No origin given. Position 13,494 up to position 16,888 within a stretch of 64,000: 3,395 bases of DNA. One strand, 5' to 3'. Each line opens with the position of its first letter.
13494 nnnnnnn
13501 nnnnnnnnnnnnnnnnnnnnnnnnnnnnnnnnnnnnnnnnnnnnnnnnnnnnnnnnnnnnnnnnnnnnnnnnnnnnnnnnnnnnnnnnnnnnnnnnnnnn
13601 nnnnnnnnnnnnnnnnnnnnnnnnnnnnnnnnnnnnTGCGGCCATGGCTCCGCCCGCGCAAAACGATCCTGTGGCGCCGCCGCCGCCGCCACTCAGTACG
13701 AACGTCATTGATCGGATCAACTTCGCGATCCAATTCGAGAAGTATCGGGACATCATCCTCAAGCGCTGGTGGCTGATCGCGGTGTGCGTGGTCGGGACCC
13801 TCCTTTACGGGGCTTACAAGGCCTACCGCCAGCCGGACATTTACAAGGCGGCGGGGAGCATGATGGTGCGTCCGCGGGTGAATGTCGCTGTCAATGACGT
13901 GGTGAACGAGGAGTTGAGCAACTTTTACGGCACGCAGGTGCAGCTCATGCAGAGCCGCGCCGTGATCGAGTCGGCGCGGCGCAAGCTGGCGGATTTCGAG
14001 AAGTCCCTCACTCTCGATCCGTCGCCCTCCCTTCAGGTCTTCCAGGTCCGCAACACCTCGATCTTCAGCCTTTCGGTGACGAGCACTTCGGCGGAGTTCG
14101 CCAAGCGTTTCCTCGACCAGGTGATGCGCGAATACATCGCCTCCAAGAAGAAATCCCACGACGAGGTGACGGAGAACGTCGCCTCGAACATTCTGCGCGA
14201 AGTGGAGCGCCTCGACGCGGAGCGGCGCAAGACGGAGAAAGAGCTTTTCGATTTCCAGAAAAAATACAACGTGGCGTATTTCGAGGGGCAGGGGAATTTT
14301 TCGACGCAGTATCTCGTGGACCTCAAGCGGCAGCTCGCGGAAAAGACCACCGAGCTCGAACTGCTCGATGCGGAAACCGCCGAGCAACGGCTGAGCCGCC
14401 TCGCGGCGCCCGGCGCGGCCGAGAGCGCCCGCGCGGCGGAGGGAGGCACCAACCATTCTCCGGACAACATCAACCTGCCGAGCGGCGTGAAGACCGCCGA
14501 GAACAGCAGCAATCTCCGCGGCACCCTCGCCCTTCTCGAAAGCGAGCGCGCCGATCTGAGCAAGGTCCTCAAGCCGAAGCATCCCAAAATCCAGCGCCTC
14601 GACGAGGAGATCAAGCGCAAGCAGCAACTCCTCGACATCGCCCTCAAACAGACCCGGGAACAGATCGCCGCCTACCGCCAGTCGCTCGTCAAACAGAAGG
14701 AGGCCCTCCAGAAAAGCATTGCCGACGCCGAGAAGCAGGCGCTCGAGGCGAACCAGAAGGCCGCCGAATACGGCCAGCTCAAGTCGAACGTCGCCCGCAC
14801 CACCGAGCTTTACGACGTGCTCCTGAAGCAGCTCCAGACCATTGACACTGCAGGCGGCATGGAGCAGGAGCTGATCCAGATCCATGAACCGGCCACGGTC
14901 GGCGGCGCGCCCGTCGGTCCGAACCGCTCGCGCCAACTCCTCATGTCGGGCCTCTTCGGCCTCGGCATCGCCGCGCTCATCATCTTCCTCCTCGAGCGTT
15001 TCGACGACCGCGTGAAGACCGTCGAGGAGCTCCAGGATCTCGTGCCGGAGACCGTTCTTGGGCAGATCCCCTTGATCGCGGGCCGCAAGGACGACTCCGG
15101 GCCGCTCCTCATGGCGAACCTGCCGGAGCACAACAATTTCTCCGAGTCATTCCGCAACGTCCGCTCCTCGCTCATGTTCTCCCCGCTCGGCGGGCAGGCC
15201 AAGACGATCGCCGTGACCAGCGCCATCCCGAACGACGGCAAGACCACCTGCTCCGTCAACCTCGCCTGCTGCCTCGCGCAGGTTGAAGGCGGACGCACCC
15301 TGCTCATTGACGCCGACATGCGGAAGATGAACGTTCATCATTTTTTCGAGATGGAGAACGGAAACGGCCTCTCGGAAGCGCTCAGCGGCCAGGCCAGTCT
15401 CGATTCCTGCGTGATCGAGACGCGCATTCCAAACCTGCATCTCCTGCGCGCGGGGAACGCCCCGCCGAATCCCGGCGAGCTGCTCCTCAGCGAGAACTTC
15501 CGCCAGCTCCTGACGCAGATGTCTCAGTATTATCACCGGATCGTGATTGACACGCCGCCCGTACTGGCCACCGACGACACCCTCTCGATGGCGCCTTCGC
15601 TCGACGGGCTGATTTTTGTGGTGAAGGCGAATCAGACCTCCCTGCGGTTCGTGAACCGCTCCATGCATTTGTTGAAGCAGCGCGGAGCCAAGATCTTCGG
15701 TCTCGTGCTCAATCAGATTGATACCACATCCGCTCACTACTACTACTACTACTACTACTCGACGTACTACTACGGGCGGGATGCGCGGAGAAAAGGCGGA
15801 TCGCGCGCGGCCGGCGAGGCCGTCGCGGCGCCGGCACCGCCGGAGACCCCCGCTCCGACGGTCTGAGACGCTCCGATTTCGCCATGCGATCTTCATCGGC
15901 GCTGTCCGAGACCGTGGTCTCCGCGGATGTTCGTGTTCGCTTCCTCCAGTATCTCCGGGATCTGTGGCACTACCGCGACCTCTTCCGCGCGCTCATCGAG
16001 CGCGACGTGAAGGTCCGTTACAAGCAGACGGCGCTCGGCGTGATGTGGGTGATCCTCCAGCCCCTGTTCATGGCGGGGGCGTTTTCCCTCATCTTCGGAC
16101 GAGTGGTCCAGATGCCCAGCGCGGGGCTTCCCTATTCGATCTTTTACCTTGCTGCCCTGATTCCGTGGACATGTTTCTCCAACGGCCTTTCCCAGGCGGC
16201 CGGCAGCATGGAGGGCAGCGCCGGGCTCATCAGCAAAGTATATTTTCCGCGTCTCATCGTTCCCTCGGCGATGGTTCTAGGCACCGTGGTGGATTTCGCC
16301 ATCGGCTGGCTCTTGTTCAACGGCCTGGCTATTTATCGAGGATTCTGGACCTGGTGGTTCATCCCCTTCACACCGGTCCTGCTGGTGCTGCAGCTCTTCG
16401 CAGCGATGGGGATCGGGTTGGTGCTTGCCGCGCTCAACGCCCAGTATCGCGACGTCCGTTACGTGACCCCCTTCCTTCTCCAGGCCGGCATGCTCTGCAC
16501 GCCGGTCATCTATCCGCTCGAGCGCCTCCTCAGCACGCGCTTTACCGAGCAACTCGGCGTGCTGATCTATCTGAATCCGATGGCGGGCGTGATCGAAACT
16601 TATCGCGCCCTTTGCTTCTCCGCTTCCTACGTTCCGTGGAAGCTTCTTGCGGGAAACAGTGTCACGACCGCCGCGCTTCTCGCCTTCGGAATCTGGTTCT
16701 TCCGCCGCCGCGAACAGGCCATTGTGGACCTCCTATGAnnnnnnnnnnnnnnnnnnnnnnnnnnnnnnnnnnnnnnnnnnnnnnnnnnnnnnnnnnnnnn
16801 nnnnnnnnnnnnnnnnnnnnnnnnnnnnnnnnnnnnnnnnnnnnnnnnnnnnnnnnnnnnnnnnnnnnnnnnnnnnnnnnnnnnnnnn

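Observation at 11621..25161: Hybrid exopolysaccharide/O-antigen-like locus with one operon-like gene chain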

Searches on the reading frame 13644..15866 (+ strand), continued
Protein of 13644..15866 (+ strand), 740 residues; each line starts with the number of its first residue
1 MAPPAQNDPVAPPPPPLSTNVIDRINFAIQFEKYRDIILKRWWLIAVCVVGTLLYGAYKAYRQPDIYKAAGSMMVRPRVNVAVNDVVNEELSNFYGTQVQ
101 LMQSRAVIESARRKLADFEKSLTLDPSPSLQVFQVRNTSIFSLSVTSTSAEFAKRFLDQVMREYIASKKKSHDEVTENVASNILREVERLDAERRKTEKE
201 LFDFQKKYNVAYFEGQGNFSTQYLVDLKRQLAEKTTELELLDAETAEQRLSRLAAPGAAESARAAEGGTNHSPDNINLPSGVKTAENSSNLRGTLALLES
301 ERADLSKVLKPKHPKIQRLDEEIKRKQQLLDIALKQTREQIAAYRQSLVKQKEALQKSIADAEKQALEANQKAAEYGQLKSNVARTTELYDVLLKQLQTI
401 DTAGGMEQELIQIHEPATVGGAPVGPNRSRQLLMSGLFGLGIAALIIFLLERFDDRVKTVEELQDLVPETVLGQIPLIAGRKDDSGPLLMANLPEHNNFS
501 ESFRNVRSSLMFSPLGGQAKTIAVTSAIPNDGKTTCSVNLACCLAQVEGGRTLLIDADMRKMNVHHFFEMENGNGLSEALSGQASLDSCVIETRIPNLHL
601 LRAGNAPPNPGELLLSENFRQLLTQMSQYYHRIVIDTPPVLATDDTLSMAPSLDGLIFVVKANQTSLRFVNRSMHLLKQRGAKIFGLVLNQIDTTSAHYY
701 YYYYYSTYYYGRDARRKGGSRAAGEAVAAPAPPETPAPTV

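Call 41: search_protein_families(library=pfam, proteins=[L007:12415-12969:+, L009:8116-8661:+, L009:8669-9301:+, L011:1047-1604:+, L014:8935-9744:+, L014:6895-8856:+, L014:5239-6855:+, L005:17305-18807:+], max_evalue=0.01)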
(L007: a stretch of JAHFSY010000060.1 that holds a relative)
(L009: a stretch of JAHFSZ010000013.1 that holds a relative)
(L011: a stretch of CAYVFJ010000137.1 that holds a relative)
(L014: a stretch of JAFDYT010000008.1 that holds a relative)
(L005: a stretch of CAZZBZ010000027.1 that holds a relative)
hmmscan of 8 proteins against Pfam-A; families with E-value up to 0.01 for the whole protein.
L007:12415-12969:+ (184 aa): 2 families
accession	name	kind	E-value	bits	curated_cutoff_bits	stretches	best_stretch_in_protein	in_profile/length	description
PF02357.24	NusG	-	4.7e-09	37.1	22.2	1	11-113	2-93/93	Transcription termination factor nusG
PF00467.35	KOW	-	0.0072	16.6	22.3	0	132-148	1-17/32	KOW motif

L009:8116-8661:+ (181 aa): 1 family
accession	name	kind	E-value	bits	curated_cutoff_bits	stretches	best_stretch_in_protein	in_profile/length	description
PF02357.24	NusG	-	3.8e-10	40.6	22.2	1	7-99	2-91/93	Transcription termination factor nusG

L009:8669-9301:+ (210 aa): 5 families
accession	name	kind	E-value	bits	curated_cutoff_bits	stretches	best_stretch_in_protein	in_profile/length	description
PF08241.18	Methyltransf_11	-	4.7e-15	56.4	21.2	1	54-147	1-95/95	Methyltransferase domain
PF13649.12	Methyltransf_25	-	5.1e-12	46.8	27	1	53-143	1-97/97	Methyltransferase domain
PF13847.12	Methyltransf_31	-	2.3e-08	34.3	27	1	50-161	4-122/145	Methyltransferase domain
PF08242.18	Methyltransf_12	-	8.2e-06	26.9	30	1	54-145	1-98/98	Methyltransferase domain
PF13489.12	Methyltransf_23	-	0.00093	19.4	27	1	32-191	4-161/164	Methyltransferase domain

L011:1047-1604:+ (185 aa): 1 family
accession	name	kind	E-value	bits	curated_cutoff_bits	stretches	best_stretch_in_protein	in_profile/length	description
PF02357.24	NusG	-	2.3e-10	41.3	22.2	1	12-113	2-92/93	Transcription termination factor nusG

L014:8935-9744:+ (269 aa): 3 families
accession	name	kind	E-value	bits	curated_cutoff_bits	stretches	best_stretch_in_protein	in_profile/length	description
PF02563.21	Poly_export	-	5e-14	52.7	28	1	57-151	6-76/77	Polysaccharide biosynthesis/export protein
PF22461.2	SLBB_2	-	1.2e-10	41.7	27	1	156-234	3-79/79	SLBB domain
PF10531.15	SLBB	-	1.2e-08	35.1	27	1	156-201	2-46/55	SLBB domain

L014:6895-8856:+ (653 aa): 6 families
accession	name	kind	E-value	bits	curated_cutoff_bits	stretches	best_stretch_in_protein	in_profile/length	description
PF00664.28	ABC_membrane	-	2.7e-35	122.8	28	1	92-350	37-272/274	ABC transporter transmembrane region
PF00005.33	ABC_tran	-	2.9e-33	115.8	25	1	411-560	1-137/137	ABC transporter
PF02463.25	SMC_N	-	2.8e-07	30.6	40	1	532-602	137-211/220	RecF/RecN/SMC N terminal domain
PF13401.12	AAA_22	-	0.00035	21.3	27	1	422-563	6-97/130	AAA domain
PF13555.12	AAA_29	-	0.0014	18.8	27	1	415-447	16-48/61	P-loop containing region of AAA domain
PF13604.12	AAA_30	-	0.0066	16.6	27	0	420-543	17-82/191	AAA domain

L014:5239-6855:+ (538 aa): 2 families
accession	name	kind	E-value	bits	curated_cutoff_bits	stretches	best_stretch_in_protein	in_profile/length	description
PF00082.27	Peptidase_S8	-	1.6e-34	120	21.8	1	168-441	1-288/288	Subtilase family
PF18962.6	Por_Secre_tail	-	4.9e-08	33.6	27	1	461-535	2-74/75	Secretion system C-terminal sorting domain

L005:17305-18807:+ (500 aa): 8 families
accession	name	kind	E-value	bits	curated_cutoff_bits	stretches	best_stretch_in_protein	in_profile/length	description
PF05050.19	Methyltransf_21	-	2.9e-23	83.3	22.7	1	85-253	1-173/173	Methyltransferase FkbM domain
PF13489.12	Methyltransf_23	-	5e-10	39.8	27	1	333-426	78-159/164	Methyltransferase domain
PF02475.24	TRM5-TYW2_MTfase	-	8.5e-07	29.5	28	1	73-134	30-90/164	TRM5/TYW2 methyltransferase domain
PF08241.18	Methyltransf_11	-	0.00018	22.5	21.2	0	323-373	47-95/95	Methyltransferase domain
PF13649.12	Methyltransf_25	-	0.00024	22.2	27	0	84-132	2-48/97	Methyltransferase domain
PF08704.16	GCD14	-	0.0013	18.9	26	1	72-131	33-92/247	tRNA methyltransferase complex GCD14 subunit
PF05575.17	V_cholerae_RfbT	-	0.0013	18.6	27.9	1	81-151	81-151/286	Vibrio cholerae RfbT protein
PF13847.12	Methyltransf_31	-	0.0091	16.1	27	0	80-135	4-59/145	Methyltransferase domain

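Call 43: find_encoding_contigs(protein=P0011, flank=10000, max_places=1)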
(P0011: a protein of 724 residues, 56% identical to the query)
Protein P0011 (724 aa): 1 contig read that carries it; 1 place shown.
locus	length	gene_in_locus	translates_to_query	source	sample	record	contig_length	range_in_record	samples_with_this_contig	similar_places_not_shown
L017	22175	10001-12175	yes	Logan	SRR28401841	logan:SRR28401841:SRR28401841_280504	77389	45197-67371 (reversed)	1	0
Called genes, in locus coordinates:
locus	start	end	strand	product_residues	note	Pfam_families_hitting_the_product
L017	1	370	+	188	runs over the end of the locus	PF01066:CDP-OH_P_transf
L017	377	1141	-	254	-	PF11306:DUF3108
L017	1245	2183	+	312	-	PF01073:3Beta_HSD (weak), PF01370:Epimerase, PF02719:Polysacc_synt_2 (faint), PF04321:RmlD_sub_bind, PF05368:NmrA (weak), PF16363:GDP_Man_Dehyd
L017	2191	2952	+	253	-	PF10370:Rv2993c-like_N (weak), PF01557:FAA_hydrolase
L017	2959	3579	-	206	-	PF13098:Thioredoxin_2 (faint), PF00578:AhpC-TSA, PF08534:Redoxin, PF20029:DUF6436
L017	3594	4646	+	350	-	PF01408:GFO_IDH_MocA, PF03447:NAD_binding_3 (faint), PF22725:GFO_IDH_MocA_C3, PF02894:GFO_IDH_MocA_C (weak)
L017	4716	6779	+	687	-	PF00089:Trypsin, PF13365:Trypsin_2, PF00595:PDZ (weak), PF13180:PDZ_2, PF14685:PDZ_Tricorn (faint), PF17820:PDZ_6, PF13180:PDZ_2 (weak)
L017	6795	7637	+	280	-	PF13365:Trypsin_2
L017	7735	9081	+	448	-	PF13505:OMP_b-brl (faint)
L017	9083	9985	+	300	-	PF02563:Poly_export, PF10531:SLBB, PF22461:SLBB_2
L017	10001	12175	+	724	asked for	PF10609:ParA (weak), PF13614:AAA_31, PF01656:CbiA (weak)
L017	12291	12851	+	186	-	PF02357:NusG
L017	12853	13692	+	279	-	PF01061:ABC2_membrane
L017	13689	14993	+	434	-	PF00005:ABC_tran, PF13304:AAA_21 (faint), PF14524:Wzt_C (weak)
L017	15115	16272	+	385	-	PF00534:Glycos_transf_1 (faint)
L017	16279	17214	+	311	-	PF01073:3Beta_HSD, PF01370:Epimerase, PF02719:Polysacc_synt_2, PF04321:RmlD_sub_bind, PF13460:NAD_binding_10 (weak), PF16363:GDP_Man_Dehyd, PF07993:NAD_binding_4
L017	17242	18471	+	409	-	PF08421:Methyltransf_13, PF13489:Methyltransf_23, PF08241:Methyltransf_11, PF08242:Methyltransf_12, PF13649:Methyltransf_25 (weak), PF08484:Methyltransf_14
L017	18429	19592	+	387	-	PF01041:DegT_DnrJ_EryC1, PF01212:Beta_elim_lyase (weak)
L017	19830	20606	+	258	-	PF01073:3Beta_HSD (weak), PF01370:Epimerase, PF04321:RmlD_sub_bind, PF07993:NAD_binding_4 (weak), PF16363:GDP_Man_Dehyd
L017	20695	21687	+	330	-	PF04321:RmlD_sub_bind, PF01073:3Beta_HSD, PF01370:Epimerase, PF02719:Polysacc_synt_2, PF16363:GDP_Man_Dehyd, PF07993:NAD_binding_4 (weak)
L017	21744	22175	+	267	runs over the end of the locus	PF05721:PhyH (weak)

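Call 44: find_encoding_contigs(protein=P0022, flank=10000, max_places=1)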
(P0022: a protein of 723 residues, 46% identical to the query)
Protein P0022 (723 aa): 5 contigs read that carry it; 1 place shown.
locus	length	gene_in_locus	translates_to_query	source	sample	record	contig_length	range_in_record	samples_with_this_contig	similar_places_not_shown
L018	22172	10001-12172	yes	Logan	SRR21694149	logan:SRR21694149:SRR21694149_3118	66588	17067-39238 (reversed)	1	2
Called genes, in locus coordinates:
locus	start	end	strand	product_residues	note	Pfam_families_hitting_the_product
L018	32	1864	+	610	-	PF01558:POR, PF02776:TPP_enzyme_N (faint), PF01855:POR_N, PF17147:PFOR_II (weak)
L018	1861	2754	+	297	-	PF02775:TPP_enzyme_C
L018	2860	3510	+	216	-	PF00753:Lactamase_B, PF19583:ODP (weak), PF12706:Lactamase_B_2 (weak)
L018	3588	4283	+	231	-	PF07596:SBP_bac_10 (faint)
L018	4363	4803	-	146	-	-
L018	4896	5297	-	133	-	PF01850:PIN (weak)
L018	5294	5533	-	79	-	PF22513:FitA-like_RHH, PF03869:Arc (faint)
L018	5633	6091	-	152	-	PF04608:PgpA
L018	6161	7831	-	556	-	PF00512:HisKA (weak), PF02518:HATPase_c, PF00072:Response_reg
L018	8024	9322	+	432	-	PF10082:BBP2_2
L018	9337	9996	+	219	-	PF02563:Poly_export, PF10531:SLBB (weak), PF22461:SLBB_2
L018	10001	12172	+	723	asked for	PF01656:CbiA (weak), PF10609:ParA, PF13614:AAA_31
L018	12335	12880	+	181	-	PF02357:NusG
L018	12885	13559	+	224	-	PF13489:Methyltransf_23, PF13847:Methyltransf_31, PF08241:Methyltransf_11, PF08242:Methyltransf_12 (weak), PF13649:Methyltransf_25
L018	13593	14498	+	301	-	PF01061:ABC2_membrane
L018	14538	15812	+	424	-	PF00005:ABC_tran, PF14524:Wzt_C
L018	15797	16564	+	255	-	PF13489:Methyltransf_23, PF07021:MetW, PF13847:Methyltransf_31, PF08241:Methyltransf_11, PF08242:Methyltransf_12, PF13649:Methyltransf_25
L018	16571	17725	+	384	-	PF02388:FemAB, PF13480:Acetyltransf_6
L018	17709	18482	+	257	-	PF13489:Methyltransf_23, PF01209:Ubie_methyltran, PF08241:Methyltransf_11, PF08242:Methyltransf_12, PF13649:Methyltransf_25, PF13847:Methyltransf_31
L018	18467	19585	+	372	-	PF13579:Glyco_trans_4_4 (faint), PF13439:Glyco_transf_4 (weak), PF00534:Glycos_transf_1, PF13692:Glyco_trans_1_4, PF20706:GT4-conflict (weak)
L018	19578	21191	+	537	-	PF13489:Methyltransf_23 (weak), PF08241:Methyltransf_11, PF08242:Methyltransf_12, PF13649:Methyltransf_25, PF13847:Methyltransf_31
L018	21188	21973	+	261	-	PF00535:Glycos_transf_2, PF10111:Glyco_tranf_2_2 (faint), PF13641:Glyco_tranf_2_3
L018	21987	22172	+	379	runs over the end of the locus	PF02350:Epimerase_2, PF13579:Glyco_trans_4_4 (weak)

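Call 45: find_encoding_contigs(protein=P0014, flank=10000, max_places=1)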
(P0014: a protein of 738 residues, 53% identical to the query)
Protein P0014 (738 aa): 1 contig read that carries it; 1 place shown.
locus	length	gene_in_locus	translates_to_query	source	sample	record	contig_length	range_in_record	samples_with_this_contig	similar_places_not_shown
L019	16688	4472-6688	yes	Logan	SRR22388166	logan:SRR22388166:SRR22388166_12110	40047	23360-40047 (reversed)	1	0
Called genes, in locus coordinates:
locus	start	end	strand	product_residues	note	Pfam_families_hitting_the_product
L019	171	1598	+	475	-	-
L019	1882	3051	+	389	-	PF10082:BBP2_2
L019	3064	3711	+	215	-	PF02563:Poly_export, PF10531:SLBB (weak), PF22461:SLBB_2 (weak)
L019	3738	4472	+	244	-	PF02563:Poly_export, PF10531:SLBB (weak), PF22461:SLBB_2 (weak)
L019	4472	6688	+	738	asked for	PF01656:CbiA (weak), PF10609:ParA (weak), PF13614:AAA_31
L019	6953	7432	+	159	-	PF02357:NusG (weak)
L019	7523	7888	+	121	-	PF05635:23S_rRNA_IVP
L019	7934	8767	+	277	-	-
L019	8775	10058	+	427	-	PF00005:ABC_tran, PF13304:AAA_21 (faint)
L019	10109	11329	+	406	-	PF08421:Methyltransf_13, PF13489:Methyltransf_23, PF08241:Methyltransf_11, PF08242:Methyltransf_12, PF13649:Methyltransf_25 (weak), PF08484:Methyltransf_14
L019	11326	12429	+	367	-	PF01041:DegT_DnrJ_EryC1, PF01212:Beta_elim_lyase (weak)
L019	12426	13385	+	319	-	PF01073:3Beta_HSD, PF01370:Epimerase, PF02719:Polysacc_synt_2, PF04321:RmlD_sub_bind, PF07993:NAD_binding_4 (weak), PF16363:GDP_Man_Dehyd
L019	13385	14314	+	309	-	PF01073:3Beta_HSD, PF01370:Epimerase, PF02719:Polysacc_synt_2 (faint), PF04321:RmlD_sub_bind, PF16363:GDP_Man_Dehyd, PF07993:NAD_binding_4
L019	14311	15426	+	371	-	PF13692:Glyco_trans_1_4 (weak)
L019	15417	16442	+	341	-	PF00535:Glycos_transf_2, PF10111:Glyco_tranf_2_2, PF13641:Glyco_tranf_2_3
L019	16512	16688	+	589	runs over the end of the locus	-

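Call 65: find_related_loci(query=A1, collection=metagenome_contigs, flank=10000)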
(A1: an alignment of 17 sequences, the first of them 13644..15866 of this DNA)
Query A1 (740 aa) in metagenome_contigs; peptide patterns used: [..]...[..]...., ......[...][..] (x = any residue, [..] = any of these).
544 stretches matched a pattern; 8 encode a relative of the query (tblastn E <= 1e-3); 8 distinct loci.
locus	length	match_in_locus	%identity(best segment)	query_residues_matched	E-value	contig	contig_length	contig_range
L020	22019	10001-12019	61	17-698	0e+0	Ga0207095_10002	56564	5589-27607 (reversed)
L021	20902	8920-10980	60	17-700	0e+0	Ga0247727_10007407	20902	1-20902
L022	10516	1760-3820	59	17-700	0e+0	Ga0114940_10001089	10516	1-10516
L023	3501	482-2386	47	14-724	0e+0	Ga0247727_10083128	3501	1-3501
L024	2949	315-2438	46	7-701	0e+0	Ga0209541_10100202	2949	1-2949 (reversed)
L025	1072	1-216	67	630-701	4e-26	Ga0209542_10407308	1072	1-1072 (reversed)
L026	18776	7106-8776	26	135-702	3e-49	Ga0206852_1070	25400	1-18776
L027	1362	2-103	79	668-701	7e-10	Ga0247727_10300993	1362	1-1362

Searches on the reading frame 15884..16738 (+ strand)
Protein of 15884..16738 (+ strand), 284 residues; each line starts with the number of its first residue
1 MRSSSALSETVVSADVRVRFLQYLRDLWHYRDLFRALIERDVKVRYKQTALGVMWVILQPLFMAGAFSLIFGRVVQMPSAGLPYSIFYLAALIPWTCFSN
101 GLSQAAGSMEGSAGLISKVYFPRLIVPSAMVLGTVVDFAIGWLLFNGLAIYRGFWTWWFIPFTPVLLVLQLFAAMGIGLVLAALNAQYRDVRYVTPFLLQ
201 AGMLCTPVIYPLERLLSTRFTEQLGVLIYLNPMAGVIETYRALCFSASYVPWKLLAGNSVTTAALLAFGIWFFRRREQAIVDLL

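Call 5: search_protein_families(library=pfam, proteins=[window:15884-16738:+], max_evalue=0.01)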
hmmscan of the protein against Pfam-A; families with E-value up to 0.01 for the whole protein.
window:15884-16738:+ (284 aa): 1 family
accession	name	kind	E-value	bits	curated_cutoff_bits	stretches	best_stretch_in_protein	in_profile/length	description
PF01061.29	ABC2_membrane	-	5.8e-13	49.3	26.9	1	33-243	2-209/211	ABC-2 type transporter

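Call 8: search_protein_families(library=ncbifam, proteins=[window:15884-16738:+], max_evalue=0.01)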
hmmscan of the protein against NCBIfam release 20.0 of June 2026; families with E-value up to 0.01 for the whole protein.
window:15884-16738:+ (284 aa): 2 families
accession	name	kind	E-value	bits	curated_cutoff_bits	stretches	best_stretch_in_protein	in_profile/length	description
NF050109.1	galactan_ABC_perm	equivalog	2.5e-14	53.5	380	1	21-274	11-265/272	galactan export ABC transporter permease subunit Wzm/RfbD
NF050053.1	CapPschTportKpsM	equivalog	3.6e-10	40.2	300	1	32-277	3-251/257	capsule polysaccharide transporter KpsM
